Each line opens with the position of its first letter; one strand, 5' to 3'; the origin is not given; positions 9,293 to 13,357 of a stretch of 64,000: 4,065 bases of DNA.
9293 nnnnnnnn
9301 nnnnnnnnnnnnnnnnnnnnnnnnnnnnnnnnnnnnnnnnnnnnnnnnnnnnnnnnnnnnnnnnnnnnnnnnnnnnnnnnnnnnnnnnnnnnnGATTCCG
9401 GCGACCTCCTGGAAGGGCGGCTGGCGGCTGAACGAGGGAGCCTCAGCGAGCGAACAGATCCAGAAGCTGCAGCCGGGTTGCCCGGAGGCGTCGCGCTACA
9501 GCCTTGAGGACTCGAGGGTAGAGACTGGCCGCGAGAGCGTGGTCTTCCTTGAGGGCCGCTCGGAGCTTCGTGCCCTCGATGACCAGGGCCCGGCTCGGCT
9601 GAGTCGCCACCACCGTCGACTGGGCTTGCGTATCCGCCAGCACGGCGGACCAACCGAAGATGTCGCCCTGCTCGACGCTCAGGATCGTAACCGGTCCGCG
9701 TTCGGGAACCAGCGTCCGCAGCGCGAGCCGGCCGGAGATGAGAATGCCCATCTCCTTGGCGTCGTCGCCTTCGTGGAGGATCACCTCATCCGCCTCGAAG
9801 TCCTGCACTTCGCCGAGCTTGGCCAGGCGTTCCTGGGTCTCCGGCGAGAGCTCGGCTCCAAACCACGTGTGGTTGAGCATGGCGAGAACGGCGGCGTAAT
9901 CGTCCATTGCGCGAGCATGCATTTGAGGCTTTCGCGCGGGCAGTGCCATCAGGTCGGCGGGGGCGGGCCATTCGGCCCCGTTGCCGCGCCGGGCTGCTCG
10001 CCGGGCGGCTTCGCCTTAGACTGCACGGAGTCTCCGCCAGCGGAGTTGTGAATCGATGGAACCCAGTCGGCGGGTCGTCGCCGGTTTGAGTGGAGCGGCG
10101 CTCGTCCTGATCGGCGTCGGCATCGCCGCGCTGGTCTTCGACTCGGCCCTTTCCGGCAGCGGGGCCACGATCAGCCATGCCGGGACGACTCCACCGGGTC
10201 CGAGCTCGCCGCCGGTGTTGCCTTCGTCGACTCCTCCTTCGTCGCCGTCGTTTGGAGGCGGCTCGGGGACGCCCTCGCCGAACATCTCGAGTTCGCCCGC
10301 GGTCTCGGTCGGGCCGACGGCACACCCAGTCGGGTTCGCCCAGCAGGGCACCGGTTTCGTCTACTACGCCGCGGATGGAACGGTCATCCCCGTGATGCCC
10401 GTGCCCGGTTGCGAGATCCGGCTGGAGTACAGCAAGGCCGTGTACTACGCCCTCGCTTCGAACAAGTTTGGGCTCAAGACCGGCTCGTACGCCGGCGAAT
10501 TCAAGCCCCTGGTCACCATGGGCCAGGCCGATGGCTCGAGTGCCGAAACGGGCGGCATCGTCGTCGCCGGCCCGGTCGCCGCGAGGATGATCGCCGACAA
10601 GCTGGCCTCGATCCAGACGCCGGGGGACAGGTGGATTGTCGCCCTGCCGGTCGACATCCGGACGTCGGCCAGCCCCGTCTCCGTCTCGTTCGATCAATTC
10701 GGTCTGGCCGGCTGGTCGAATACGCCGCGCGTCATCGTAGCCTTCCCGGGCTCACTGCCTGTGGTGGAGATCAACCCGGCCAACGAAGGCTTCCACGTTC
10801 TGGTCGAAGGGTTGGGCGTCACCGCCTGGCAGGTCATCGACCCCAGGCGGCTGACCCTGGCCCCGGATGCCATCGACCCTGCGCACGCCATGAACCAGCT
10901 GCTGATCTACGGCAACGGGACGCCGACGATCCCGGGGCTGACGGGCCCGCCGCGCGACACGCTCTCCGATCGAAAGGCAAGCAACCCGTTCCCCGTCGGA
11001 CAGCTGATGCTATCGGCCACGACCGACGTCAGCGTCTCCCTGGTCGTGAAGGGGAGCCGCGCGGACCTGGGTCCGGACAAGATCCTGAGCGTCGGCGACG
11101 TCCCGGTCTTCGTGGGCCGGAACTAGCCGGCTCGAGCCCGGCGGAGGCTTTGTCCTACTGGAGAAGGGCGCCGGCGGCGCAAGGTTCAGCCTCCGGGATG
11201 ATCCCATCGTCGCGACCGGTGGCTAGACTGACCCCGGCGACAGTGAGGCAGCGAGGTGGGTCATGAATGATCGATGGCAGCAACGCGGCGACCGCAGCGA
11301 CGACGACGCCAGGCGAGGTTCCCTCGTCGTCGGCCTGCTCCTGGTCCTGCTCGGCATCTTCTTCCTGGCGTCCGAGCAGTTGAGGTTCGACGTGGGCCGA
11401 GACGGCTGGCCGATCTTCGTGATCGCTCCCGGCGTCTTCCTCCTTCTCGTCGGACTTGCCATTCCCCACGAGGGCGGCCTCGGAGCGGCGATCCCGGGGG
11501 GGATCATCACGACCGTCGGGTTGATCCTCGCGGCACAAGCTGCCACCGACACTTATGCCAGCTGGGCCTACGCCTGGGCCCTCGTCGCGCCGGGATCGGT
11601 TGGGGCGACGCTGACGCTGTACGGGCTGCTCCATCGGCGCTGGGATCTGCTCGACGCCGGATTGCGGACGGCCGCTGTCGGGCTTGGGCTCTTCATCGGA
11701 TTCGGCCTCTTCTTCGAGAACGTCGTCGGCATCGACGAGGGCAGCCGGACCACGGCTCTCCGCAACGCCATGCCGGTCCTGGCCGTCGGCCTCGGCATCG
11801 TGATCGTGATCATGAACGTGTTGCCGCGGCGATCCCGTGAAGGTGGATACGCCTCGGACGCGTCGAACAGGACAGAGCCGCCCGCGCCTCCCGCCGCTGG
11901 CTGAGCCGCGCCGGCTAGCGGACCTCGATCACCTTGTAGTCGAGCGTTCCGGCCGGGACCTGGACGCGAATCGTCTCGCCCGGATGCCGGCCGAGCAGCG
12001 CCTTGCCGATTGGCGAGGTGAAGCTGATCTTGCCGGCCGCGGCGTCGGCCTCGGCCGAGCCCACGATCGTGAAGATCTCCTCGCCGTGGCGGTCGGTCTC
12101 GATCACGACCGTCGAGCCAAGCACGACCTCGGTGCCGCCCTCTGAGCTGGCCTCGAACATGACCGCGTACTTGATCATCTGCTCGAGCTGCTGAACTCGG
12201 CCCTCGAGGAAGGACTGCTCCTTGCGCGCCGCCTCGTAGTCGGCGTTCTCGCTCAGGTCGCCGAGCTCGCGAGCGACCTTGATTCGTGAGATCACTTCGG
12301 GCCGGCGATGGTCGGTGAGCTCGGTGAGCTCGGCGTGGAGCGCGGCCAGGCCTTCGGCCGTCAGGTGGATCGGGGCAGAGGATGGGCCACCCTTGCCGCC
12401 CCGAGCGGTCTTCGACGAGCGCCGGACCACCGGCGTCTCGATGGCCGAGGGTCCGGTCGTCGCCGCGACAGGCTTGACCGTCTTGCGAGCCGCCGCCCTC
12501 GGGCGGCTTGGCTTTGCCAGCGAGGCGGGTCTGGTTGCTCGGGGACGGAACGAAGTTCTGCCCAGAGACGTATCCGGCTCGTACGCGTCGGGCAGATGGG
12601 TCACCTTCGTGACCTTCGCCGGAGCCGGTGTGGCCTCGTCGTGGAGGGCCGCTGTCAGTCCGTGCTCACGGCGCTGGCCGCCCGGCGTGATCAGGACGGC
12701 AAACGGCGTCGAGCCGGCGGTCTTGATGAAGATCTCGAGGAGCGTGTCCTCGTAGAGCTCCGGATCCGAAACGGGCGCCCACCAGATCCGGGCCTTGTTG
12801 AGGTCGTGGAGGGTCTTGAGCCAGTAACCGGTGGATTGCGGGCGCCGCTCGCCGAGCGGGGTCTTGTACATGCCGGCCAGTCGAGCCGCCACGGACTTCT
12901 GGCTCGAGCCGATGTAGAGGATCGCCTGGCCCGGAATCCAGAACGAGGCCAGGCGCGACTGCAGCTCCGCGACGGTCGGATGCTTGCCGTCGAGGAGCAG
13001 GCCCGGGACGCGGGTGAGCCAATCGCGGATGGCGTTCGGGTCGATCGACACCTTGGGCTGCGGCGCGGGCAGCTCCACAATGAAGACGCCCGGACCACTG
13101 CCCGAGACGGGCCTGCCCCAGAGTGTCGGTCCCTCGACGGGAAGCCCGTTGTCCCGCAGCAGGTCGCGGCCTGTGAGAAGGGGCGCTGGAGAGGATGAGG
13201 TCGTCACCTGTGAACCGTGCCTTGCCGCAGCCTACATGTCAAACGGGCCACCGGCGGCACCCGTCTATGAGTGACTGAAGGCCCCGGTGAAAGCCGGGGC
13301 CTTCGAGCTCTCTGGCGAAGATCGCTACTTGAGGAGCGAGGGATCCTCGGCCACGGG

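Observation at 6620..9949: Hydrogenase small subunit plus HyhB/HyhG-like diaphorase plus cNMP-binding protein, with no catalytic large subunit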

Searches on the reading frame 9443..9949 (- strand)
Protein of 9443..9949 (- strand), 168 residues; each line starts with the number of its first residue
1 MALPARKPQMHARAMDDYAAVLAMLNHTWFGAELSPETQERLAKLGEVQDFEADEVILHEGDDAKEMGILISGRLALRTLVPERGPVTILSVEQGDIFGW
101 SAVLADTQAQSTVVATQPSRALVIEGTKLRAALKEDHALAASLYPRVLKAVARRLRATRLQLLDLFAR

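Call 3: search_protein_families(library=pfam, proteins=[window:9443-9949:-], max_evalue=0.01)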
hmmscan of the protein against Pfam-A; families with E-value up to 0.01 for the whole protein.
window:9443-9949:- (168 aa): 1 family
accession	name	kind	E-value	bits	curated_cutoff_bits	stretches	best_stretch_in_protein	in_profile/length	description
PF00027.35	cNMP_binding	-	1.4e-15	57.5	27.5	1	49-136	2-89/89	Cyclic nucleotide-binding domain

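Call 4: search_protein_families(library=ncbifam, proteins=[window:9443-9949:-], max_evalue=0.01)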
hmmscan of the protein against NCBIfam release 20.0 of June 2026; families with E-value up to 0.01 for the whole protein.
window:9443-9949:- (168 aa): 6 families
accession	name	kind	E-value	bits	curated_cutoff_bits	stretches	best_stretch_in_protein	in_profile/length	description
TIGR03896.1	cyc_nuc_ocin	subfamily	2.4e-12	46.9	161.05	1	40-159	155-274/317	bacteriocin-type transport-associated protein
NF006901.0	PRK09392.1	equivalog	1.7e-08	34.1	211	1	32-150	16-133/236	transcriptional activator FtrB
NF041163.2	encap_f2b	equivalog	1e-07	31.5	400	1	38-144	87-194/450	family 2B encapsulin nanocompartment shell protein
NF058543.1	ActPatMycb56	equivalog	2.3e-05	23.4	460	1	39-123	12-95/317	acetyltransferase Pat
NF008732.0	PRK11753.1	equivalog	8.9e-05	22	266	1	36-165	13-139/214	cAMP-activated global transcriptional regulator CRP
NF050815.1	TransActFtrBCaul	equivalog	0.00042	19.7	300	1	35-142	21-127/251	transcriptional activator FtrB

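Call 58: search_solved_structures(query=window:9443-9949:-, max_evalue=0.01)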
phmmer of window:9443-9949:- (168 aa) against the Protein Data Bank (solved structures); distinct sequences matched with E-value up to 0.01: 26.
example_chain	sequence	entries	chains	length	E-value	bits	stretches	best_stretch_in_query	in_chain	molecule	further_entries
3mdp_A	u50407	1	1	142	2.3e-07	34.3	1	30-155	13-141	Cyclic nucleotide-binding domain (CNMP-BD) protein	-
9ya0_MA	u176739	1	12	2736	3.5e-07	33.7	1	17-120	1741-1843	PCR12, TGME49_219070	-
4orf_A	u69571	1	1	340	4.5e-05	26.8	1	34-120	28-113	Acetyltransferase Pat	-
4oll_A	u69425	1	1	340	4.6e-05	26.8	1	34-120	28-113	Acetyltransferase Pat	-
4onu_A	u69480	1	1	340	4.7e-05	26.8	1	34-120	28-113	Acetyltransferase Pat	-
5j3u_A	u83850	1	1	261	5.4e-05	26.6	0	49-151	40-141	Protein Kinase A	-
5dyk_A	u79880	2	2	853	7.5e-05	26.1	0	43-122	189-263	CGMP-dependent protein kinase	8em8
7pza_A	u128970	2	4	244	0.00021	24.7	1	33-150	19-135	Putative cAMP-binding protein-catabolite gene activator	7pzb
5ezr_A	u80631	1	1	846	0.00028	24.3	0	44-122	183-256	cGMP-dependent protein kinase, putative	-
4rz7_A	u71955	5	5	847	0.00028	24.3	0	44-122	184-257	cGMP-dependent protein kinase, putative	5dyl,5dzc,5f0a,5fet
9p74_A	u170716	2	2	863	0.0003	24.2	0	44-122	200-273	cGMP-dependent protein kinase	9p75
3h3u_A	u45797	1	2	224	0.00031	24.1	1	36-166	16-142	PROBABLE TRANSCRIPTIONAL REGULATORY PROTEIN (PROBABLY CRP/FNR-FAMILY)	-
3mzh_A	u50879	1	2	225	0.00031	24.1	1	36-166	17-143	PROBABLE TRANSCRIPTIONAL REGULATORY PROTEIN (PROBABLY CRP/FNR-FAMILY)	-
3d0s_A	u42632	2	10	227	0.00031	24.1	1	36-166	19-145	TRANSCRIPTIONAL REGULATORY PROTEIN | PROBABLE TRANSCRIPTIONAL REGULATORY PROTEIN (PROBABLY CRP/ FNR-FAMILY)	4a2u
3i54_A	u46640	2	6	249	0.00038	23.8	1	36-166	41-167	Transcriptional regulator, Crp/Fnr family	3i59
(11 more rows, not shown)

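Call 61: search_dna_similar(query=window:9443-9949:-, collection=plasmids, mode=protein, max_evalue=0.001, max_rows=25)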
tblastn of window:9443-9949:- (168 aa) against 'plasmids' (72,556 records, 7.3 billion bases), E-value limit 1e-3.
Records with a match: 17; places in all: 17; records where one place covers at least 80% of the query: 0.
Best place of each record, by identity: <60% 17.
By first word of the organism name: Rhodococcus 6; Synechocystis 5; Streptomyces 5; Sinorhizobium 1.
By predicted mobility (MOB-suite, as given by PLSDB): non-mobilizable 12; mobilizable 4; conjugative 1.
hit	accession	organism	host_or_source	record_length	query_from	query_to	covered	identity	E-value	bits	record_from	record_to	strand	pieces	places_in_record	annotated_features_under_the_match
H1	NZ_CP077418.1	Rhodococcus qingshengii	pure culture,oil-contaminated water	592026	56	168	67%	35.4%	4e-6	53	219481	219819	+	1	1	cyclic nucleotide-binding domain-containing protein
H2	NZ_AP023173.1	Rhodococcus qingshengii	-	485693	56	168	67%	35.4%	5e-6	52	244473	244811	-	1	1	cyclic nucleotide-binding domain-containing protein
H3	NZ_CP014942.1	Rhodococcus sp. BH4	cell culture,sludge of membrane ...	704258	56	168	67%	35.4%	6e-6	52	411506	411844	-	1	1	cyclic nucleotide-binding domain-containing protein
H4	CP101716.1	Synechocystis sp. B12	cell culture,mangrove water from the ...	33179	25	135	66%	31.0%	7e-5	49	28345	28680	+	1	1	Crp/Fnr family transcriptional regulator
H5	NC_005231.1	Synechocystis sp. PCC 6803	-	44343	25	135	66%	31.0%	1e-4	48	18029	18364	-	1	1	Crp/Fnr family transcriptional regulator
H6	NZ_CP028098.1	Synechocystis sp. IPPAS B-1465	axenic culture,Synechocystis sp. GT-L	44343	25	135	66%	31.0%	1e-4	48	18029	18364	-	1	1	Crp/Fnr family transcriptional regulator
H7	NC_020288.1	Synechocystis sp. PCC 6803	-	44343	25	135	66%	31.0%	1e-4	48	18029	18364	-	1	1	Crp/Fnr family transcriptional regulator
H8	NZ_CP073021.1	Synechocystis sp. PCC 6803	cell culture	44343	25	135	66%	31.0%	1e-4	48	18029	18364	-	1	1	Crp/Fnr family transcriptional regulator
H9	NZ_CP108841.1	Streptomyces chartreusis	-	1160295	34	143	65%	29.1%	5e-6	52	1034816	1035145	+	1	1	none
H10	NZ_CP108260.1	Streptomyces sp. NBC_00055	-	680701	34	143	65%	28.2%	2e-4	48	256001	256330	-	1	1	cyclic nucleotide-binding domain-containing protein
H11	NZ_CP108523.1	Streptomyces sp. NBC_01230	-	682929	34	143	65%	28.2%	2e-4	48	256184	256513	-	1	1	cyclic nucleotide-binding domain-containing protein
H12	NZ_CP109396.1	Streptomyces sp. NBC_01527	-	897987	34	143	65%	28.2%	3e-4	47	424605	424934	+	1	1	cyclic nucleotide-binding domain-containing protein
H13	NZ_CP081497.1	Streptomyces sp. BHT-5-2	whole organism,plant soil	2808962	33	140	64%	27.8%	8e-4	46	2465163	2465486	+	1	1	none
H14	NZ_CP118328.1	Rhodococcus sp. DK17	pure culture,crude oil-contaminated soil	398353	41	143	61%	29.1%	4e-6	53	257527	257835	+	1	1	cyclic nucleotide-binding domain-containing protein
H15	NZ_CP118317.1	Rhodococcus sp. DK180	pure culture,crude oil-contaminated soil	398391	41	143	61%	29.1%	4e-6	53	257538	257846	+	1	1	cyclic nucleotide-binding domain-containing protein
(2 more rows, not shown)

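Call 62: get_annotated_region(hit=H1, flank=6000)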
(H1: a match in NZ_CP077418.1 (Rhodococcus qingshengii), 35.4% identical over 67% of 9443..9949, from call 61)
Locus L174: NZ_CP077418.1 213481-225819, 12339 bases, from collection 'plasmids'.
description: Rhodococcus qingshengii strain TG-1 plasmid unnamed2, complete sequence
organism: Rhodococcus qingshengii (NCBI taxid 334542)
taxonomy: Bacteria; Actinomycetota; Actinomycetes; Mycobacteriales; Nocardiaceae; Rhodococcus; Rhodococcus qingshengii
host: -; source: pure culture,oil-contaminated water; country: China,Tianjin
typing (MOB-suite, as given by PLSDB): mobilizable; relaxase MOBP
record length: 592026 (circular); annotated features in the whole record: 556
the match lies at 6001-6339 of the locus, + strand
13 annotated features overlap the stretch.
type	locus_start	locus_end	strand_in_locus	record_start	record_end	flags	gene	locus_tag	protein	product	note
CDS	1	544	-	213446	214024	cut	-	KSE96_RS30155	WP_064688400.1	CBS domain-containing protein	-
CDS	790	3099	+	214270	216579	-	ppsA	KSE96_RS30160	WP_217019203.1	phosphoenolpyruvate synthase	GO:0016310 - phosphorylation [Evidence IEA]; GO:0006090 - pyruvate metabolic process [Evidence IEA]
CDS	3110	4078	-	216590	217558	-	-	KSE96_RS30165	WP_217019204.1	1-phosphofructokinase family hexose kinase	-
CDS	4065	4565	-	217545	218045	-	-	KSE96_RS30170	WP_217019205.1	GNAT family N-acetyltransferase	-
CDS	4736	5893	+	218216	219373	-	-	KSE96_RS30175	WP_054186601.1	4Fe-4S dicluster domain-containing protein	-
CDS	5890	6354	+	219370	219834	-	-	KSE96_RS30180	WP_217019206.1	cyclic nucleotide-binding domain-containing protein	-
CDS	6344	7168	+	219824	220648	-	-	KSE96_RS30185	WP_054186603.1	FAD/NAD(P)-binding protein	-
CDS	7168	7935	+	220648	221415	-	-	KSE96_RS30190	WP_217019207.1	oxidoreductase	-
CDS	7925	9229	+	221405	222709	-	-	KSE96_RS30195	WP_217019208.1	Ni/Fe hydrogenase subunit alpha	-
CDS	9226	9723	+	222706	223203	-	-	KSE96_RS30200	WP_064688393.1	hydrogenase maturation protease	-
CDS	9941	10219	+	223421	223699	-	-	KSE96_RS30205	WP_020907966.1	DUF1876 domain-containing protein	-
CDS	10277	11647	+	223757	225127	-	-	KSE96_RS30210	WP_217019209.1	wax ester/triacylglycerol synthase family O-acyltransferase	-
CDS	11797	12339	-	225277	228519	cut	otsB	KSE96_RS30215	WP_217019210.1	trehalose-phosphatase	GO:0005992 - trehalose biosynthetic process [Evidence IEA]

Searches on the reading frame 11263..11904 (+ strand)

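Call 76: search_protein_families(library=pfam, proteins=[window:11263-11904:+], max_evalue=0.001)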
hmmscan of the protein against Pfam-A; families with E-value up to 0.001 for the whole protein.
window:11263-11904:+ (213 aa): 2 families
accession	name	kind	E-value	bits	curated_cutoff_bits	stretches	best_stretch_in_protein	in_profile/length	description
PF22570.1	LiaF-TM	-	0.00015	23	27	0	22-108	1-82/98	LiaF transmembrane domain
PF18917.5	LiaI-LiaF-like_TM1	-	0.00024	21.5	27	1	21-61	1-42/42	LiaI-LiaF-like transmembrane region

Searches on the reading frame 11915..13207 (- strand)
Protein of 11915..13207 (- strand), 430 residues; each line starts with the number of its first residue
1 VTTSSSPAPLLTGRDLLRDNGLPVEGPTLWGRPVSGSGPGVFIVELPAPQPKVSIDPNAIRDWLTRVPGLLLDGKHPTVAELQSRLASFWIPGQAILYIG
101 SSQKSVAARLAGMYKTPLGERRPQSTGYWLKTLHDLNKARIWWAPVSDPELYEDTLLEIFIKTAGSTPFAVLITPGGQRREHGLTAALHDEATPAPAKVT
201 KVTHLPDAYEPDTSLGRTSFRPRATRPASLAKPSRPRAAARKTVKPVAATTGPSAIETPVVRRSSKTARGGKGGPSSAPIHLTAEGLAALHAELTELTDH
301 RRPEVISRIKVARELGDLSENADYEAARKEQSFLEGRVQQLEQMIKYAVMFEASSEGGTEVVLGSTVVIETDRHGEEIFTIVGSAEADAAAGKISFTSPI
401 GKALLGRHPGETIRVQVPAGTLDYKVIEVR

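Call 76: search_protein_families(library=pfam, proteins=[window:11915-13207:-], max_evalue=0.001)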
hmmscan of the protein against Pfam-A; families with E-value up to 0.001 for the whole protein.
window:11915-13207:- (430 aa): 2 families
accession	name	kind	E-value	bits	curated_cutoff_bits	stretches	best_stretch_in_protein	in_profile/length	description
PF03449.20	GreA_GreB_N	-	1e-25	90.1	24.5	1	281-349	2-70/71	Transcription elongation factor, N-terminal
PF01272.25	GreA_GreB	-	1.1e-22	80.2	26.9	1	359-429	4-75/77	Transcription elongation factor, GreA/GreB, C-term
